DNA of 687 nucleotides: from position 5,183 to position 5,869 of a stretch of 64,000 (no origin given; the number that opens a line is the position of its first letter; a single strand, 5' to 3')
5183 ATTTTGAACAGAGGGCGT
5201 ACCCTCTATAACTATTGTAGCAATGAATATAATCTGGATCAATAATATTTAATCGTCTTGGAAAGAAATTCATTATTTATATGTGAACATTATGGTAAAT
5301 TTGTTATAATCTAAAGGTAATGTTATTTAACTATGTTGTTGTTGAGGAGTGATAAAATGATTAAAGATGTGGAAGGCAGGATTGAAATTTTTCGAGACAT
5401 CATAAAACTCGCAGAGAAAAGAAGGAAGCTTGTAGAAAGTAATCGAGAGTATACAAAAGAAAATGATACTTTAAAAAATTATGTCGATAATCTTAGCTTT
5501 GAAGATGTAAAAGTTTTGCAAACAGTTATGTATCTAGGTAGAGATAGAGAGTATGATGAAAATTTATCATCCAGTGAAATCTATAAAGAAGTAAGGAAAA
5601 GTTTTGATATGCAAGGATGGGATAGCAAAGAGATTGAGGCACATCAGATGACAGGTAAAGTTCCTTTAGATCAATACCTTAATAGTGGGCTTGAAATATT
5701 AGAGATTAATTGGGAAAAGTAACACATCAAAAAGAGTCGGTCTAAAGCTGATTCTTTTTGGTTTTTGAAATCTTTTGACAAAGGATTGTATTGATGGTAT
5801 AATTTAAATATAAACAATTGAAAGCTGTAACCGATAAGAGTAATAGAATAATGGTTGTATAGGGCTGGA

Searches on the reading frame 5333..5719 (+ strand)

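Call 3: search_protein_families(library=pfam, proteins=[window:5333-5719:+], max_evalue=1)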
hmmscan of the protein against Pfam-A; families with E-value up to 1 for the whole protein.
window:5333-5719:+ (129 aa): 1 family
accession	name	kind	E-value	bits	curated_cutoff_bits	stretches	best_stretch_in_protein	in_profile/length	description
PF12616.13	DUF3775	-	0.0053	17.1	27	1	46-124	3-72/73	Protein of unknown function (DUF3775)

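Call 8: search_protein_families(library=phrogs, proteins=[window:5333-5719:+], max_evalue=0.01)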
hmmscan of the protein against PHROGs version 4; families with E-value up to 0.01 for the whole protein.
window:5333-5719:+ (129 aa): 0 families

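Call 9: search_protein_families(library=padloc, proteins=[window:5333-5719:+], max_evalue=0.01)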
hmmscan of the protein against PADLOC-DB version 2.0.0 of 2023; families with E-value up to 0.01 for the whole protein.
window:5333-5719:+ (129 aa): 0 families
